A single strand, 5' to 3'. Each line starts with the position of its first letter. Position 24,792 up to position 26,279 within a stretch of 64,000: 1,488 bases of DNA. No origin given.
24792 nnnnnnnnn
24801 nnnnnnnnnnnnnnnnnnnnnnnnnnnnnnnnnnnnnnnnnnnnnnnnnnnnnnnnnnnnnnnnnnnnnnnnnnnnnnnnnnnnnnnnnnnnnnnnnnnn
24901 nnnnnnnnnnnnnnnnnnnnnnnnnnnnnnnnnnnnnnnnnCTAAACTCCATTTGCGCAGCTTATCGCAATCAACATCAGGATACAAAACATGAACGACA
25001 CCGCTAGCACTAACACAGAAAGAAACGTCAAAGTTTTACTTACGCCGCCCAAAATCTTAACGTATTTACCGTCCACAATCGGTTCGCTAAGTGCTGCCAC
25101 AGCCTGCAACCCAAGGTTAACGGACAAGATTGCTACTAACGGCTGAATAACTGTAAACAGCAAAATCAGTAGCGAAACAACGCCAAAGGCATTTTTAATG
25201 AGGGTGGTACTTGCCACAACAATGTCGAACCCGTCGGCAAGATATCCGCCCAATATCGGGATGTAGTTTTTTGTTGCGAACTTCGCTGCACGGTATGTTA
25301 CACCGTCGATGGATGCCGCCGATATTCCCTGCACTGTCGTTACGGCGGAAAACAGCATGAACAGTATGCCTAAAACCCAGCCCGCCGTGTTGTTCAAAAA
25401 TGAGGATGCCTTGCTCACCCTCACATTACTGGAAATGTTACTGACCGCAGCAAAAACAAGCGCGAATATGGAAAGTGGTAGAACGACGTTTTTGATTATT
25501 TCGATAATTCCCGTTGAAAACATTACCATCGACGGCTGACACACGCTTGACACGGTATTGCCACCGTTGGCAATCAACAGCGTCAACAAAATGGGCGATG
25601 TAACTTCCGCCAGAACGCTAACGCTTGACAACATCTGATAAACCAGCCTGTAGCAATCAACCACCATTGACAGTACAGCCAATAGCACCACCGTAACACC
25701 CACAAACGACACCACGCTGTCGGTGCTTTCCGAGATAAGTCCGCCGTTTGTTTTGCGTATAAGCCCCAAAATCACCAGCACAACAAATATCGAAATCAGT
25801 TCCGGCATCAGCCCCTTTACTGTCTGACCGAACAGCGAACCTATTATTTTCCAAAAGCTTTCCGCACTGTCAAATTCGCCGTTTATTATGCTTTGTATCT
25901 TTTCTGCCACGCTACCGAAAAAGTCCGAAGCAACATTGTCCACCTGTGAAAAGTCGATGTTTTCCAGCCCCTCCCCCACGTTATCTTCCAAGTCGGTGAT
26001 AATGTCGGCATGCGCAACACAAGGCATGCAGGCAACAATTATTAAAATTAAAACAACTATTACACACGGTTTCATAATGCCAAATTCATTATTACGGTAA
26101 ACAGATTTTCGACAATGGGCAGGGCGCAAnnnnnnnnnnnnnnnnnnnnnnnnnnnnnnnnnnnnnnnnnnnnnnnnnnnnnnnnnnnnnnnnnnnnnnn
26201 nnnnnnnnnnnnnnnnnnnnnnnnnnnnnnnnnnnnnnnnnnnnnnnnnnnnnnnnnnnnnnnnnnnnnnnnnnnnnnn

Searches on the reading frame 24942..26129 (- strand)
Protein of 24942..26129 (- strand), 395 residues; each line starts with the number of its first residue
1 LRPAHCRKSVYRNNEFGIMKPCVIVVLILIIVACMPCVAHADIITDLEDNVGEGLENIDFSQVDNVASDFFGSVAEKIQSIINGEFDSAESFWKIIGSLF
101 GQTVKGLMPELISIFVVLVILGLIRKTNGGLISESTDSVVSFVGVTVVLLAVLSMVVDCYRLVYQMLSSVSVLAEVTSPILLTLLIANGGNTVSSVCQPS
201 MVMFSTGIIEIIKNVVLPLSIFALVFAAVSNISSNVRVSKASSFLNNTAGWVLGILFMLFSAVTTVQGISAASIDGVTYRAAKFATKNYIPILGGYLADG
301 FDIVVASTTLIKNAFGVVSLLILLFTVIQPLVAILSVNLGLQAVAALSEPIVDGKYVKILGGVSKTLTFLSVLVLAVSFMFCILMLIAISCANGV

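Call 22: search_protein_families(library=pfam, proteins=[window:24942-26129:-], max_evalue=0.00001)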
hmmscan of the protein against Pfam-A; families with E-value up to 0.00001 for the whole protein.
window:24942-26129:- (395 aa): 1 family
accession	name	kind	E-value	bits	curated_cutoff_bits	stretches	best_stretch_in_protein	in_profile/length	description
PF09546.15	Spore_III_AE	-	5.3e-56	190.6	27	1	75-390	4-319/321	Stage III sporulation protein AE (spore_III_AE)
